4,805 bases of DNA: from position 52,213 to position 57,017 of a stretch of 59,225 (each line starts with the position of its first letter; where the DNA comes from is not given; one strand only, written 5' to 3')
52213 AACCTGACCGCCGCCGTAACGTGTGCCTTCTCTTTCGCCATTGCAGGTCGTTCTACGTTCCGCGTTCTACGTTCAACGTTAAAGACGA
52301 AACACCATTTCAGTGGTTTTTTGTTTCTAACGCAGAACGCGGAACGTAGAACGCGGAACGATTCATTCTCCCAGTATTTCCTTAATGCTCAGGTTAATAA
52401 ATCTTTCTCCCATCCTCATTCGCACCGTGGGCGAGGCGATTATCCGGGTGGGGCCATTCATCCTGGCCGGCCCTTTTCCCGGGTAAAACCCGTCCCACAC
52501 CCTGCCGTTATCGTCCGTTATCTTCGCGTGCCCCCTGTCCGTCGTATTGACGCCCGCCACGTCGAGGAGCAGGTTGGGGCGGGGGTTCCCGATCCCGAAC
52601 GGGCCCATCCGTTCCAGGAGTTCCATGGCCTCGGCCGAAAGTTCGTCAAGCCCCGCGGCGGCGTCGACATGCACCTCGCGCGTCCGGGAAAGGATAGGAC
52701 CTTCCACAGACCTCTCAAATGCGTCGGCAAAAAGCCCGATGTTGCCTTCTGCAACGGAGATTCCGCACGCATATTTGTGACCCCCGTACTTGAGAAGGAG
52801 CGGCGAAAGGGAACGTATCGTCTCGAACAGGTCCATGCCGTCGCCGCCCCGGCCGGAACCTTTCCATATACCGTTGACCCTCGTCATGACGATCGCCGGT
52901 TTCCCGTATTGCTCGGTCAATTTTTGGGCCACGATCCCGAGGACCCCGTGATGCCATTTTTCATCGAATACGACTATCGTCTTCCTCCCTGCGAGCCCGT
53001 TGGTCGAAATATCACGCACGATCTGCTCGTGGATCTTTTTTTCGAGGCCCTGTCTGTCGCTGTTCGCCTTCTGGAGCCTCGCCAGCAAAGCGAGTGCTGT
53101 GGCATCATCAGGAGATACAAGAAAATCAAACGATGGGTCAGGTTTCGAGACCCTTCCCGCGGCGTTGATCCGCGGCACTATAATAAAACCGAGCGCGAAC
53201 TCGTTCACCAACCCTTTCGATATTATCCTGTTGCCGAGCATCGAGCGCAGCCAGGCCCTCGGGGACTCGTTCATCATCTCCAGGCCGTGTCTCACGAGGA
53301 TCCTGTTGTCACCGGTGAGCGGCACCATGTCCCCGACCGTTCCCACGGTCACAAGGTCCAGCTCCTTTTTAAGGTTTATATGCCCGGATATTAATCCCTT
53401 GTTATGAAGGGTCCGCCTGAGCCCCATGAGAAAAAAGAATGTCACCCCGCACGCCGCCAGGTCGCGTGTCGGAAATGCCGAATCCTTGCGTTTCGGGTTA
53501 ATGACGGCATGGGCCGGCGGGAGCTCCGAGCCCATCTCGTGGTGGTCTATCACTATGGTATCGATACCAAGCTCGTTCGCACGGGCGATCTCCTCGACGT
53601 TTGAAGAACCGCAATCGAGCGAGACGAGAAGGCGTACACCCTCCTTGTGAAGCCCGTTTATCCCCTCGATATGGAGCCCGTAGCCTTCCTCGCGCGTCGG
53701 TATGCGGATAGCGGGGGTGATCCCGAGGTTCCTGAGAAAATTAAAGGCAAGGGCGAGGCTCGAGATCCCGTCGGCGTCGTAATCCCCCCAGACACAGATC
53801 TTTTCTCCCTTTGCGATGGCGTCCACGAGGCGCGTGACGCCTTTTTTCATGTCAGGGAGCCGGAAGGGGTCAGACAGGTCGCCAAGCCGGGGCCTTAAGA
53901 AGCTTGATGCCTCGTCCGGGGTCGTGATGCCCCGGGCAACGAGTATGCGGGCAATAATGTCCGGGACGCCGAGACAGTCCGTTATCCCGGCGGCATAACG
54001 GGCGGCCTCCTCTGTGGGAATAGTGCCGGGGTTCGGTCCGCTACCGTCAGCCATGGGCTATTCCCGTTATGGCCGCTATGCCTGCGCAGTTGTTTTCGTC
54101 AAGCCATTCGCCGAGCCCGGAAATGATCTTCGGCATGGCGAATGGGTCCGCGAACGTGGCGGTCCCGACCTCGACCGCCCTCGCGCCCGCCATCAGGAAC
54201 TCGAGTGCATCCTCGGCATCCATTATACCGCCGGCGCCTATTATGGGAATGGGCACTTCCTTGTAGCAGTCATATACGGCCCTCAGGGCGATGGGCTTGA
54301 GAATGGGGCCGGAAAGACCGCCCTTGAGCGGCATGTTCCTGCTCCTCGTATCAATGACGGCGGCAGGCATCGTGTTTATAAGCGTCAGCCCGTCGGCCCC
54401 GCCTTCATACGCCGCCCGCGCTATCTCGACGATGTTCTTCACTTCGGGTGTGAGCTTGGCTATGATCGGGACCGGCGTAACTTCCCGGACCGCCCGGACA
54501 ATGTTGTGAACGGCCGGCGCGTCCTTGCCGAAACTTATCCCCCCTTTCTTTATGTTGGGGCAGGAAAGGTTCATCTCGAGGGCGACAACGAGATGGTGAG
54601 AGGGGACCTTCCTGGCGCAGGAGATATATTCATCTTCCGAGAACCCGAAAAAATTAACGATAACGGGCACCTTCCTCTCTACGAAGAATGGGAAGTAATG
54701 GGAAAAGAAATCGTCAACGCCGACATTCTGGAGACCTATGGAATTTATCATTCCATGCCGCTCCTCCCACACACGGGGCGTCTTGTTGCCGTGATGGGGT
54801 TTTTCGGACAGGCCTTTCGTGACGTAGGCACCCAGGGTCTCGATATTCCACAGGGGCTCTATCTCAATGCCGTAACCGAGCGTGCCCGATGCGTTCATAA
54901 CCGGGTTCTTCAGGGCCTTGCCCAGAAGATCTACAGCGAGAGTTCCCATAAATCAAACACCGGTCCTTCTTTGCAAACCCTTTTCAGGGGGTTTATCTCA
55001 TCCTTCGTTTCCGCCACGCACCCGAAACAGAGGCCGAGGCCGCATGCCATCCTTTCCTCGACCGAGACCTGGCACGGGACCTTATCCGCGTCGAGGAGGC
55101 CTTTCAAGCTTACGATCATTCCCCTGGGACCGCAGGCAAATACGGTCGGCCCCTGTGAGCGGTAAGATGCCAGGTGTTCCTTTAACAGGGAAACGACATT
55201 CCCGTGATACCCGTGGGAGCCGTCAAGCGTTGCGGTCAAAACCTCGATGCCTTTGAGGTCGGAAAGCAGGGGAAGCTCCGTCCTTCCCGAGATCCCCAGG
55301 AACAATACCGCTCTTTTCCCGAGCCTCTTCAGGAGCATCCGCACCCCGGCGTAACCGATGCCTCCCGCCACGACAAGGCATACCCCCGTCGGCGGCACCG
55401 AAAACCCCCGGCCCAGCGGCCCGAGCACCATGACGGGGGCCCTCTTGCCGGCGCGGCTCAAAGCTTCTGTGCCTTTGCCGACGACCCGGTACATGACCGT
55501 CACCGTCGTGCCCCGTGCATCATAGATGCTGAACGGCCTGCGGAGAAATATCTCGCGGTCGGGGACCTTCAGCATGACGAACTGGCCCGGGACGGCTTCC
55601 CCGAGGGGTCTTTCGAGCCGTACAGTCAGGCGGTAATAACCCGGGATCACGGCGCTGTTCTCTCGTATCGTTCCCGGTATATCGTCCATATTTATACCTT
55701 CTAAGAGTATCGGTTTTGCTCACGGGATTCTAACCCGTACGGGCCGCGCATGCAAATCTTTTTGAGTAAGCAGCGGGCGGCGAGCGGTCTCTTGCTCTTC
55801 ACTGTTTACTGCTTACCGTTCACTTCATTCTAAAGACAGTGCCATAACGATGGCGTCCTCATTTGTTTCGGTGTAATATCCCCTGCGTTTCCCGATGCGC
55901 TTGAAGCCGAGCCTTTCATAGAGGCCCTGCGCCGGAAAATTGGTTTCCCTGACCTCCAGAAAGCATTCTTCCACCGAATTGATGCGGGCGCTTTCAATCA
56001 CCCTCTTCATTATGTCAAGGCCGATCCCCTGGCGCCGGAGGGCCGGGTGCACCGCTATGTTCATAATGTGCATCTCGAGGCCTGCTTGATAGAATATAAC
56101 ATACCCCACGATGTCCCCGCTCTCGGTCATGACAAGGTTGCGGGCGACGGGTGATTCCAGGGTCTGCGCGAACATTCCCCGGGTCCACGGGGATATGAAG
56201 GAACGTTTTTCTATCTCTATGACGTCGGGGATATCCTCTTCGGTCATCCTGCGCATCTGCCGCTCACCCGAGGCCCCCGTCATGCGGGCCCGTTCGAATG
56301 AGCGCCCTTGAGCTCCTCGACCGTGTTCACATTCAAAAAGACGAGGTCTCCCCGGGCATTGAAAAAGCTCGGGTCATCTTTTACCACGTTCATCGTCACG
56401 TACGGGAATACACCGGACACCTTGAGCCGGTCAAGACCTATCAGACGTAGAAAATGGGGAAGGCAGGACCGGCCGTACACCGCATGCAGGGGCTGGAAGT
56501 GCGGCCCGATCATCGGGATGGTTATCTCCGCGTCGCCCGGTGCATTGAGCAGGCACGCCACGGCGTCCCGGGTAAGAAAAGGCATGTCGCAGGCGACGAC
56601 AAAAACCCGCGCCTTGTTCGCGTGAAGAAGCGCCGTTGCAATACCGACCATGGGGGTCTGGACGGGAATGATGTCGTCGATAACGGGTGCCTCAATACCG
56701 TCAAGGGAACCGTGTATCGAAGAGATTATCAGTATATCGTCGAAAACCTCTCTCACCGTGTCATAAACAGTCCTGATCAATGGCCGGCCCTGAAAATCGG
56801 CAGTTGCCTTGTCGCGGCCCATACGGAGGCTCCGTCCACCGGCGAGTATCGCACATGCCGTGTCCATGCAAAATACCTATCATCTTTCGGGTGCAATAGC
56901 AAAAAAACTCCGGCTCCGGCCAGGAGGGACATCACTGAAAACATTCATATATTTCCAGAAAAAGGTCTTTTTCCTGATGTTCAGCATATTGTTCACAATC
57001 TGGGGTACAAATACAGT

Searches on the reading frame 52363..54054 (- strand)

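Call 15: search_protein_families(library=pfam, proteins=[window:52363-54054:-])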
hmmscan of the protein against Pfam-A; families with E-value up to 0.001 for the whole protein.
window:52363-54054:- (563 aa): 3 families
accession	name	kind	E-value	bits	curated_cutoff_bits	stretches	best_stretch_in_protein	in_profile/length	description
PF01368.27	DHH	-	9.2e-22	78.1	28.1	1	85-239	1-125/125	DHH family, N-terminal domain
PF02272.25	DHHA1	-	2.2e-12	47.7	25.9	1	359-450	4-100/102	DHHA1 domain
PF17768.7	RecJ_OB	-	3.4e-05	24.3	27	1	463-503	1-44/107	RecJ OB domain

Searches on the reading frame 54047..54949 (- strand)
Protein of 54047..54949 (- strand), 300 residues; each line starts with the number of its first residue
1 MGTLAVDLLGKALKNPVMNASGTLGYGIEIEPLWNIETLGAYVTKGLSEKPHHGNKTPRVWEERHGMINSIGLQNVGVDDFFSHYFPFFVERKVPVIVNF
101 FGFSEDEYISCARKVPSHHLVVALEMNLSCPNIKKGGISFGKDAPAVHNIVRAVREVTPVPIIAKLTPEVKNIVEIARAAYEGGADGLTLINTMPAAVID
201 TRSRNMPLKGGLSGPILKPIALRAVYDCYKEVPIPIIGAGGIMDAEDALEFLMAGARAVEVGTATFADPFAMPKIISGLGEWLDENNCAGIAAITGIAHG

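Call 15: search_protein_families(library=pfam, proteins=[window:54047-54949:-])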
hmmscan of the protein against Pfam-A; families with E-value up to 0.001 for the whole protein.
window:54047-54949:- (300 aa): 4 families
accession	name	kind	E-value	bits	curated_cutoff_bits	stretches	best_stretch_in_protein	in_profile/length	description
PF01180.27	DHO_dh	-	4.7e-71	239.8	27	1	4-282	2-290/291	Dihydroorotate dehydrogenase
PF01207.24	Dus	-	3.1e-10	40.1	20.4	1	92-272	52-224/311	Dihydrouridine synthase (Dus)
PF03060.21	NMO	-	4.9e-06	26.6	28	1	224-264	184-224/331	Nitronate monooxygenase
PF00977.27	His_biosynth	-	5.3e-05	23.2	23.6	1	220-276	60-116/228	Histidine biosynthesis protein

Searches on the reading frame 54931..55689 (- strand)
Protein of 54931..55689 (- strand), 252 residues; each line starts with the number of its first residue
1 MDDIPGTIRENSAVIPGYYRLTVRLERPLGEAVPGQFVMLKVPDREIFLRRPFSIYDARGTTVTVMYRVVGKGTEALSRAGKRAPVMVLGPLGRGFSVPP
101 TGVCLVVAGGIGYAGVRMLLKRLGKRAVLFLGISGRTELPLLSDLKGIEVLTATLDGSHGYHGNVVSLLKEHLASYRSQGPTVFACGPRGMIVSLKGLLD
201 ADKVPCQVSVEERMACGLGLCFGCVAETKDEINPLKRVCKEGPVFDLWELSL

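Call 15: search_protein_families(library=pfam, proteins=[window:54931-55689:-])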
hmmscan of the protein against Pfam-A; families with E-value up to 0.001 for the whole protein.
window:54931-55689:- (252 aa): 1 family
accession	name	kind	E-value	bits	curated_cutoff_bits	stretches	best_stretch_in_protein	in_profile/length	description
PF10418.14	DHODB_Fe-S_bind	-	9.1e-16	57.8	23.9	1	211-250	1-40/41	Iron-sulfur cluster binding domain of dihydroorotate dehydrogenase B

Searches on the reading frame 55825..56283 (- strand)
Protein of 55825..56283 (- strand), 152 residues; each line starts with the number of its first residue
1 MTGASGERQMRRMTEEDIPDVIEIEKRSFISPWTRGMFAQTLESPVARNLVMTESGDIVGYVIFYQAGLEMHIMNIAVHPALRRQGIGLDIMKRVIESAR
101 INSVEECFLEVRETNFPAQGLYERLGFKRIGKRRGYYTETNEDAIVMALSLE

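Call 15: search_protein_families(library=pfam, proteins=[window:55825-56283:-])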
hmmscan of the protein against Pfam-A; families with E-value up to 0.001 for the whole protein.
window:55825-56283:- (152 aa): 8 families
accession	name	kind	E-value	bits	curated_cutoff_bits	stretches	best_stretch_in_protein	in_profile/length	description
PF00583.31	Acetyltransf_1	-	1.2e-19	71.1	20.7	1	19-127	2-116/116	Acetyltransferase (GNAT) family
PF13508.13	Acetyltransf_7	-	1.7e-14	54.4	27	1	50-128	6-83/84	Acetyltransferase (GNAT) domain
PF13673.13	Acetyltransf_10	-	3.2e-14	53.5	23.6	1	27-133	11-113/128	Acetyltransferase (GNAT) domain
PF08445.16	FR47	-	1.2e-07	32.1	22.1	1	73-131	24-81/86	FR47-like protein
PF13302.13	Acetyltransf_3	-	2.1e-06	28.9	25.4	1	10-128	4-138/138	Acetyltransferase (GNAT) domain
PF13480.13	Acetyltransf_6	-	1.5e-05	25.6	22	1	27-104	48-129/143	Acetyltransferase (GNAT) domain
PF13527.13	Acetyltransf_9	-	1.9e-05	25.1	25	1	10-128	2-125/127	Acetyltransferase (GNAT) domain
PF13420.13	Acetyltransf_4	-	2.9e-05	24.6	24.3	1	39-142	42-149/155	Acetyltransferase (GNAT) domain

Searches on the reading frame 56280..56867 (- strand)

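Call 15: search_protein_families(library=pfam, proteins=[window:56280-56867:-])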
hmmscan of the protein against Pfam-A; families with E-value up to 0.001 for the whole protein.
window:56280-56867:- (195 aa): 1 family
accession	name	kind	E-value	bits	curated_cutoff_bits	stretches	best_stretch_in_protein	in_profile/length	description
PF12804.13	NTP_transf_3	-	2.1e-34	119.4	27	1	5-147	1-149/160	MobA-like NTP transferase domain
